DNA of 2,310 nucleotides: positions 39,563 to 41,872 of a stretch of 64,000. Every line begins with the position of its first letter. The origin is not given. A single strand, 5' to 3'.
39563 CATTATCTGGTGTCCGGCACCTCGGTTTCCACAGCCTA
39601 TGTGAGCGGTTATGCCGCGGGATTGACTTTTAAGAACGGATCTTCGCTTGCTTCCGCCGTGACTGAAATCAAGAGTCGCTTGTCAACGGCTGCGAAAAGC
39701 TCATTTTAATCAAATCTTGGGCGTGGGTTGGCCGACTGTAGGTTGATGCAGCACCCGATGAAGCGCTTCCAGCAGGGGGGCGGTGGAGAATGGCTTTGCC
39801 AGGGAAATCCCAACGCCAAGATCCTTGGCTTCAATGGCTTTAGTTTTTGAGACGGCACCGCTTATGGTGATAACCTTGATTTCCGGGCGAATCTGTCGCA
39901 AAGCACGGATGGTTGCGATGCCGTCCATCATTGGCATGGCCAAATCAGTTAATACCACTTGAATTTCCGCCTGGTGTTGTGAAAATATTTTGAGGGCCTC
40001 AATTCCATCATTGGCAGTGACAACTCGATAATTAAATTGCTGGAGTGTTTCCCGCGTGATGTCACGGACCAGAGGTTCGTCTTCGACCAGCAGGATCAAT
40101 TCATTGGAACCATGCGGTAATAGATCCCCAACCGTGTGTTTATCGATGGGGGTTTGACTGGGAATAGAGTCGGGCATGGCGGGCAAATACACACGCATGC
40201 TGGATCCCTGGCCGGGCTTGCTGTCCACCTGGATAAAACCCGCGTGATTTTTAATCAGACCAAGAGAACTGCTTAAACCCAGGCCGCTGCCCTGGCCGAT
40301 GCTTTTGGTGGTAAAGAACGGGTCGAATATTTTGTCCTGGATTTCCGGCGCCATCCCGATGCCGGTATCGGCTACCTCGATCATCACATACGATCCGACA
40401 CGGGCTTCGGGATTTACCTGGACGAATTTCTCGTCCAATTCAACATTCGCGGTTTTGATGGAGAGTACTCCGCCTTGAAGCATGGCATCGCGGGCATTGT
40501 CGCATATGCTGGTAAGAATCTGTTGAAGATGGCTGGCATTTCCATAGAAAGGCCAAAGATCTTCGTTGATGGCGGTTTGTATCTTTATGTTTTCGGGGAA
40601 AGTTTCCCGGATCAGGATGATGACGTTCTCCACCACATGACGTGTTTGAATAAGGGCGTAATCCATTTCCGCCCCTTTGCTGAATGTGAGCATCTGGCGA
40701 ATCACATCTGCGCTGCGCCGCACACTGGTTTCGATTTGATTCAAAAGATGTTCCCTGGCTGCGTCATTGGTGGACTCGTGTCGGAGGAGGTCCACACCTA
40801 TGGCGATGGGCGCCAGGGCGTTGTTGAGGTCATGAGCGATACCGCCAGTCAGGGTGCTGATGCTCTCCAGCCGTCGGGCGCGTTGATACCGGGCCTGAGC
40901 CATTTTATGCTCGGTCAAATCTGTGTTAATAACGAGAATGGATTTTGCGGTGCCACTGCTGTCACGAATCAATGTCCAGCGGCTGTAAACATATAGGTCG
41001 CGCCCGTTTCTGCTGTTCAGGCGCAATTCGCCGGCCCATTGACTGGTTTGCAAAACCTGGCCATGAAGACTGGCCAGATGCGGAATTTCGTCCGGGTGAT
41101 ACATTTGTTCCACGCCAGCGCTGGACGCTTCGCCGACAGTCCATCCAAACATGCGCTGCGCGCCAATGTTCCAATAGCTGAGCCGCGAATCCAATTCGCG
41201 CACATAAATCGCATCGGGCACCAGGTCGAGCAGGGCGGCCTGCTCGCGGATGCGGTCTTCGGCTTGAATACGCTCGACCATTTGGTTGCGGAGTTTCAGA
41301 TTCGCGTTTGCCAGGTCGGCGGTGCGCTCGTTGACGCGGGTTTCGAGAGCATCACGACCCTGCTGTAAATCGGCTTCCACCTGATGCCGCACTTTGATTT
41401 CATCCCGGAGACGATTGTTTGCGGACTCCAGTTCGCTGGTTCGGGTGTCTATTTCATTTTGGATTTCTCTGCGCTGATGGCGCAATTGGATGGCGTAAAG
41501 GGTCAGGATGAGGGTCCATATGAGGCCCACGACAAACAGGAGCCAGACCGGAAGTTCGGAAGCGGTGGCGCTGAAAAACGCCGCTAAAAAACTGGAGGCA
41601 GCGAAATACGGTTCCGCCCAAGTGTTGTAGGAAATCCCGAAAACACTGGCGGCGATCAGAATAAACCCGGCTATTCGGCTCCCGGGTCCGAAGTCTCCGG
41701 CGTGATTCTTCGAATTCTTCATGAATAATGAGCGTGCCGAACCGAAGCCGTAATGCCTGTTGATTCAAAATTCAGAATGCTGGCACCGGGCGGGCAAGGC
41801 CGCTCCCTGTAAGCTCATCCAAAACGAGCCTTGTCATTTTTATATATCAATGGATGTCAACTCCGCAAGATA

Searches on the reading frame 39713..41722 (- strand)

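Call 58: search_protein_families(library=pfam, proteins=[window:39713-41722:-], max_evalue=0.001)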
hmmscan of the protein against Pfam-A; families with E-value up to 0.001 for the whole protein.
window:39713-41722:- (670 aa): 7 families
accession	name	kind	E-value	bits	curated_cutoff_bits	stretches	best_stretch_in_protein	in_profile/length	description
PF00072.30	Response_reg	-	3.5e-23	82.3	30.2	1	543-654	1-110/111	Response regulator receiver domain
PF02518.31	HATPase_c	-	1.1e-20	74.5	26.4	1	395-515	2-109/111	Histidine kinase-, DNA gyrase B-, and HSP90-like ATPase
PF08448.16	PAS_4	-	1e-08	35.8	23.1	1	165-272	1-108/110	PAS fold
PF08447.18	PAS_3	-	1.3e-08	35.4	25.6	1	183-264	3-87/89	PAS fold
PF00989.32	PAS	-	4e-08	33.7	22.6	1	163-265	5-109/113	PAS fold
PF00512.31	HisKA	-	4.5e-07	30.3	26.9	1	289-349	3-62/66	His Kinase A (phospho-acceptor) domain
PF13426.13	PAS_9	-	0.00011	22.9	27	1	169-271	1-103/103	PAS domain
